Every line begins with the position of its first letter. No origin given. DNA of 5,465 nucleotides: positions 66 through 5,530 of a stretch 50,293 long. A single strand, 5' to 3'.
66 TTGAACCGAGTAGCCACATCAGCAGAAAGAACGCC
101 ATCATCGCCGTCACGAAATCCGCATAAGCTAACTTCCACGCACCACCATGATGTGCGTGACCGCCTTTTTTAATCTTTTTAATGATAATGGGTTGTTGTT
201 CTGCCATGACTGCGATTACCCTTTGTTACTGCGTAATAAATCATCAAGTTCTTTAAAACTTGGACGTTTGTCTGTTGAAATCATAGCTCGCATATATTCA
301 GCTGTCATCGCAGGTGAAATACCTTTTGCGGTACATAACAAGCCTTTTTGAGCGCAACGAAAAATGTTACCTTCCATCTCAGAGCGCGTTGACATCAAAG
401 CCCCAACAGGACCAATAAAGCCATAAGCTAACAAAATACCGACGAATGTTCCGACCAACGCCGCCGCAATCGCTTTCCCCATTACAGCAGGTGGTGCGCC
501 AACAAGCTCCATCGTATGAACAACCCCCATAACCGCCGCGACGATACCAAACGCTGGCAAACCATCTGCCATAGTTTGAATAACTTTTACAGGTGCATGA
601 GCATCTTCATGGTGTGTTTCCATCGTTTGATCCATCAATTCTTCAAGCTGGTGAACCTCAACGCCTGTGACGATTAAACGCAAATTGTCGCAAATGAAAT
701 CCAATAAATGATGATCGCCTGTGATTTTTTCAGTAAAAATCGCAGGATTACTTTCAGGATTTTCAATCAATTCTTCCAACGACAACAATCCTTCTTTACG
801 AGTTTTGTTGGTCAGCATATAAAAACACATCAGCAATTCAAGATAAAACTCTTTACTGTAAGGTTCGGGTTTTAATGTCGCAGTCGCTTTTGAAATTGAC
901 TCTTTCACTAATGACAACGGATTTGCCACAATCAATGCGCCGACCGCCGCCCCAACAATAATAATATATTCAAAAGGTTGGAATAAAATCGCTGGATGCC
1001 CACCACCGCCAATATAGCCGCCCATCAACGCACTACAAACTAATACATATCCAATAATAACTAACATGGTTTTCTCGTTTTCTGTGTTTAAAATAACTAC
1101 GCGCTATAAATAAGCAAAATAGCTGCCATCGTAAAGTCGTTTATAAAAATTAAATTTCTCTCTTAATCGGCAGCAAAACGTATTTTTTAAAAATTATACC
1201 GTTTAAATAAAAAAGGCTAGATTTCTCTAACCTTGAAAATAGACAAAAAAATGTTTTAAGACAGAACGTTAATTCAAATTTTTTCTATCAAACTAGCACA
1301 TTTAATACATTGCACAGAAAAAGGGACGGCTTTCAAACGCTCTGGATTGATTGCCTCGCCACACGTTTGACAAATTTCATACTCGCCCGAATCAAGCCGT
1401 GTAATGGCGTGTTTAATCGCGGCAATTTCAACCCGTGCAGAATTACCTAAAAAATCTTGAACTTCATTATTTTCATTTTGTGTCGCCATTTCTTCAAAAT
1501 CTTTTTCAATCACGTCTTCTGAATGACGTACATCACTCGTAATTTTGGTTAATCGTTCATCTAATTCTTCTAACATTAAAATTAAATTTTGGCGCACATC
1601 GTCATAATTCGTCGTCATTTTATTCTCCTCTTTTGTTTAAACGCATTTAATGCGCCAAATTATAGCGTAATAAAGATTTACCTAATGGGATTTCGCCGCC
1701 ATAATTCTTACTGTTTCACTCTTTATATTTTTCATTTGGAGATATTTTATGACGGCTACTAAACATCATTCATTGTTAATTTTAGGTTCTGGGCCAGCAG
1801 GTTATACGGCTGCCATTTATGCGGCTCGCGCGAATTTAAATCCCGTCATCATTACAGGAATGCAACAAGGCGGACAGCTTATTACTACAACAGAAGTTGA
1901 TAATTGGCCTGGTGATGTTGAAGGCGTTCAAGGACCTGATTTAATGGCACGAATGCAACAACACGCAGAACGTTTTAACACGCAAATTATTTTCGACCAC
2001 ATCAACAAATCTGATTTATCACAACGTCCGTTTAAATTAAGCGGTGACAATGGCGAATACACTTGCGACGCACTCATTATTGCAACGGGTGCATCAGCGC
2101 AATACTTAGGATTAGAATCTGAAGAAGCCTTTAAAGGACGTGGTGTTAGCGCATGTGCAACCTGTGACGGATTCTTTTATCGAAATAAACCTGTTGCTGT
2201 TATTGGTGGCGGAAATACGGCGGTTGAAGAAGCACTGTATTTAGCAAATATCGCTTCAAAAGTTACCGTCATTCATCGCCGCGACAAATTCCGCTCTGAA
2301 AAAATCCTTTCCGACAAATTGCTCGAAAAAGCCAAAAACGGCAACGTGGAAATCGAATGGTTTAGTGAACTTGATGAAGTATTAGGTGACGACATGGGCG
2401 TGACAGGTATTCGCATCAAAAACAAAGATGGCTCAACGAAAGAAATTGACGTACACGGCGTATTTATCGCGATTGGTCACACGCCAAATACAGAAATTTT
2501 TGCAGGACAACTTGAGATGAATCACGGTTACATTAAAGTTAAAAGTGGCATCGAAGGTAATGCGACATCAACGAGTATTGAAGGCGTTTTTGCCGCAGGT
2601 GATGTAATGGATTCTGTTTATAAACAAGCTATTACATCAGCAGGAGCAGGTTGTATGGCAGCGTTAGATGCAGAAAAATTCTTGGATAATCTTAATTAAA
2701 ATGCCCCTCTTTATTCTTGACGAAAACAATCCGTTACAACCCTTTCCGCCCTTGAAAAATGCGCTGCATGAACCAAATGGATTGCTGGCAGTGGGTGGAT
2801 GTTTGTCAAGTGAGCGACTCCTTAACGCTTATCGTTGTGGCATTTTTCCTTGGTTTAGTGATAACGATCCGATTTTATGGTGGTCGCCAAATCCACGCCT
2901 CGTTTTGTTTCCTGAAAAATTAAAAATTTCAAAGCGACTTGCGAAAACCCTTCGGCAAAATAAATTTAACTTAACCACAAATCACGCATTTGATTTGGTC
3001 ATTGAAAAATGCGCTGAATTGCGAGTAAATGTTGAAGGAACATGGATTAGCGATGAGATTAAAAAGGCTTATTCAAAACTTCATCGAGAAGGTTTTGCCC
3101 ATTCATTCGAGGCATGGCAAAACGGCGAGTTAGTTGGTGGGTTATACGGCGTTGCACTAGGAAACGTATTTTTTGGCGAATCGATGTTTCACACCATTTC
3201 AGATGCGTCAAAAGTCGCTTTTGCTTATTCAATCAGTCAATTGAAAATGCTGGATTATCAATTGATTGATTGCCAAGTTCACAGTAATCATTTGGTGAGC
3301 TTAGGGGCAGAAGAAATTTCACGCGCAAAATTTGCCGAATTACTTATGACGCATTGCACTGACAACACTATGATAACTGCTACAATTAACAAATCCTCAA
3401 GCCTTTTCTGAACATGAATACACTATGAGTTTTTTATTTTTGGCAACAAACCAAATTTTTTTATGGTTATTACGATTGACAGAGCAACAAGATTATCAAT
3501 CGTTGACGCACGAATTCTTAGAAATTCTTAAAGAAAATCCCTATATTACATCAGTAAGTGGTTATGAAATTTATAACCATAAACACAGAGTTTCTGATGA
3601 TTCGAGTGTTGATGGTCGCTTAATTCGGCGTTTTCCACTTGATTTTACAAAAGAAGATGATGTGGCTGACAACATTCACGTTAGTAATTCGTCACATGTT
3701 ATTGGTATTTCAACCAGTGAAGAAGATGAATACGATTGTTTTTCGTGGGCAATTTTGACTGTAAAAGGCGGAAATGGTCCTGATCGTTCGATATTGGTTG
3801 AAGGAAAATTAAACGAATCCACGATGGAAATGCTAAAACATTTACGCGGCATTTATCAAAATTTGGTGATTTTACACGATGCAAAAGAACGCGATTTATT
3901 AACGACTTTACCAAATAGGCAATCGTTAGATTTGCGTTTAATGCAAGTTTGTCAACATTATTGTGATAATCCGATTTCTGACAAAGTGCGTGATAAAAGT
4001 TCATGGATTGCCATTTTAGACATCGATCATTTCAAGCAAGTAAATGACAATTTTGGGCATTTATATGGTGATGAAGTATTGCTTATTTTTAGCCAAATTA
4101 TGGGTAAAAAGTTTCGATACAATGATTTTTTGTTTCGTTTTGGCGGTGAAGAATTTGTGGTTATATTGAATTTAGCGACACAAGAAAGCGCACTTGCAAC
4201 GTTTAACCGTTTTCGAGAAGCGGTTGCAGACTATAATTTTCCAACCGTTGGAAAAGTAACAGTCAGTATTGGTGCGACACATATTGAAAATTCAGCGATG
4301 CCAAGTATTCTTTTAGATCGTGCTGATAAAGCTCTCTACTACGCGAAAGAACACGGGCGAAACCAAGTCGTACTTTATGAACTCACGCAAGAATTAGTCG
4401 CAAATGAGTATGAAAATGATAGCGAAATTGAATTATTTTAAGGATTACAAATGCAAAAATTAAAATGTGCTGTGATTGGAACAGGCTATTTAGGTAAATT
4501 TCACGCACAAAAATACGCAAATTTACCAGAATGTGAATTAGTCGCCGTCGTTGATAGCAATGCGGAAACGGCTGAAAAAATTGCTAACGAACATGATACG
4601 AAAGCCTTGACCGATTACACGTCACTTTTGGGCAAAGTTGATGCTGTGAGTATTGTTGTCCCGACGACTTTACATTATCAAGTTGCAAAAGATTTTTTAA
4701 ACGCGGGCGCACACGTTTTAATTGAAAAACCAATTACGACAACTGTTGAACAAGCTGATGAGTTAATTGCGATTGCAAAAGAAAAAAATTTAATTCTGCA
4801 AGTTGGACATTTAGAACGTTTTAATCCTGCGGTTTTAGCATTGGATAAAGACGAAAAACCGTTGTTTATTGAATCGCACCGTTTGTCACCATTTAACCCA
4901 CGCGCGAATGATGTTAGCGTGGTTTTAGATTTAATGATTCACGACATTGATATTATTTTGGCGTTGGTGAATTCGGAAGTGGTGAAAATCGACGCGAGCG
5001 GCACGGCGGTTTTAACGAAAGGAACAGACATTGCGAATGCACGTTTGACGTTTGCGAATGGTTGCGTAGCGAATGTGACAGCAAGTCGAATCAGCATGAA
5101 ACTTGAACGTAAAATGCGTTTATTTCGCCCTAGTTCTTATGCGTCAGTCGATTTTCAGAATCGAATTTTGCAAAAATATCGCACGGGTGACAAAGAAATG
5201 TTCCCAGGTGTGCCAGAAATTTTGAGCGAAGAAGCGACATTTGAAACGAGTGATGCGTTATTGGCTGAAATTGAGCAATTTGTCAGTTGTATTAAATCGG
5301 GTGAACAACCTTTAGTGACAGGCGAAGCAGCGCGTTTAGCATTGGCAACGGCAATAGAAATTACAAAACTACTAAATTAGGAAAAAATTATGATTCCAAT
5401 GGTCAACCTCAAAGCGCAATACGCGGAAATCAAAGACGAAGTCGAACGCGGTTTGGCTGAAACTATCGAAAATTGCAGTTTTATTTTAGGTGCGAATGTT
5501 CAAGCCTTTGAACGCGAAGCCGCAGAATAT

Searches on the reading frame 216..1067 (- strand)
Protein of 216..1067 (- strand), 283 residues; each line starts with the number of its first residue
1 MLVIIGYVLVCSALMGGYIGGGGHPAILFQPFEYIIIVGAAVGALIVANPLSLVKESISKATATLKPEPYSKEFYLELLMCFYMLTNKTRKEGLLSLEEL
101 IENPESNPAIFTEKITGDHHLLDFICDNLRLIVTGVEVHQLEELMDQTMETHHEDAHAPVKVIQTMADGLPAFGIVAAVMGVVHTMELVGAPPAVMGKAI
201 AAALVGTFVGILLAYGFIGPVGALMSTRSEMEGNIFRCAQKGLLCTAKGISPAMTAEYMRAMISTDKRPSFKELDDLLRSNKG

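Call 78: search_protein_families(library=pfam, proteins=[window:216-1067:-], max_evalue=0.00001)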
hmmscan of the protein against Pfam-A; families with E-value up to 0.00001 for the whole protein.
window:216-1067:- (283 aa): 2 families
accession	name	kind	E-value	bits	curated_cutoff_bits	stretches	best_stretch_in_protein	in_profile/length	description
PF20560.3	MotA_N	-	2.3e-26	92.3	27.3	1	4-93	1-91/91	Motility protein A N-terminal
PF01618.21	MotA_ExbB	-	2.4e-13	50.4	22.9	1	123-232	8-121/127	MotA/TolQ/ExbB proton channel family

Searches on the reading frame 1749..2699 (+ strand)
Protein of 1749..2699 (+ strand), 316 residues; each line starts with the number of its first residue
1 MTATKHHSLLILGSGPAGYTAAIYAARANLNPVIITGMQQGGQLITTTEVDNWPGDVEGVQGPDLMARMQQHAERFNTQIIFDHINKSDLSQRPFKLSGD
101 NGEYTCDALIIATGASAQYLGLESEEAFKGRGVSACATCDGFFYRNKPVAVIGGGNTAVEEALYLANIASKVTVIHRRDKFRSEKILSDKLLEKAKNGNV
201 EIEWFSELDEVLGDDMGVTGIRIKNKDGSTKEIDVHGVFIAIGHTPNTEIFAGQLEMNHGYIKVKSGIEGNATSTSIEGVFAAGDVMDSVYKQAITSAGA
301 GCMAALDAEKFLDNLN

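Call 78: search_protein_families(library=pfam, proteins=[window:1749-2699:+], max_evalue=0.00001)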
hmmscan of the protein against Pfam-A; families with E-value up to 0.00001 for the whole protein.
window:1749-2699:+ (316 aa): 5 families
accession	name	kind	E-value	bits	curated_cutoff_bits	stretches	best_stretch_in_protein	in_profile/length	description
PF07992.20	Pyr_redox_2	-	9.1e-53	180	26.1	1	8-300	2-290/291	Pyridine nucleotide-disulphide oxidoreductase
PF13738.12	Pyr_redox_3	-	1.9e-18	67.2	30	1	64-284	82-305/305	Pyridine nucleotide-disulphide oxidoreductase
PF00070.33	Pyr_redox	-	1.9e-16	60.8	22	1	149-225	2-81/82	Pyridine nucleotide-disulphide oxidoreductase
PF03486.20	HI0933_like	-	6e-08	32.9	50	0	9-46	3-40/244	HI0933-like protein Rossmann domain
PF00890.30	FAD_binding_2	-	5.4e-07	29.6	20.4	0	9-43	2-37/414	FAD binding domain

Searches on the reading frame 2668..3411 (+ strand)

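Call 78: search_protein_families(library=pfam, proteins=[window:2668-3411:+], max_evalue=0.00001)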
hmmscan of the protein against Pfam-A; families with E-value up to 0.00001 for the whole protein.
window:2668-3411:+ (247 aa): 1 family
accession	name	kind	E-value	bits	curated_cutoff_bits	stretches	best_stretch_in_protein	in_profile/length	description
PF03588.20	Leu_Phe_trans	-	1.4e-73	246.4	22.7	1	49-218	2-171/171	Leucyl/phenylalanyl-tRNA protein transferase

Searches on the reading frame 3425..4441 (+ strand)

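Call 78: search_protein_families(library=pfam, proteins=[window:3425-4441:+], max_evalue=0.00001)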
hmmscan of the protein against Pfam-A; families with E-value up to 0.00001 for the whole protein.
window:3425-4441:+ (338 aa): 1 family
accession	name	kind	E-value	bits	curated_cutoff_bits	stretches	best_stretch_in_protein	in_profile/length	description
PF00990.26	GGDEF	-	1e-33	116.8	23.8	1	156-314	3-161/161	Diguanylate cyclase, GGDEF domain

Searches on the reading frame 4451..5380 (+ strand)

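Call 78: search_protein_families(library=pfam, proteins=[window:4451-5380:+], max_evalue=0.00001)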
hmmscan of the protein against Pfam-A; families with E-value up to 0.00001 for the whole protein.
window:4451-5380:+ (309 aa): 2 families
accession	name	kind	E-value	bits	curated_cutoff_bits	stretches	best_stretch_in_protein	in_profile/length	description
PF01408.29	GFO_IDH_MocA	-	1.8e-34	119.4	24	1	4-120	1-120/120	Oxidoreductase family, NAD-binding Rossmann fold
PF22725.1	GFO_IDH_MocA_C3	-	5e-09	36.6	27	1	154-216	42-107/124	GFO/IDH/MocA C-terminal domain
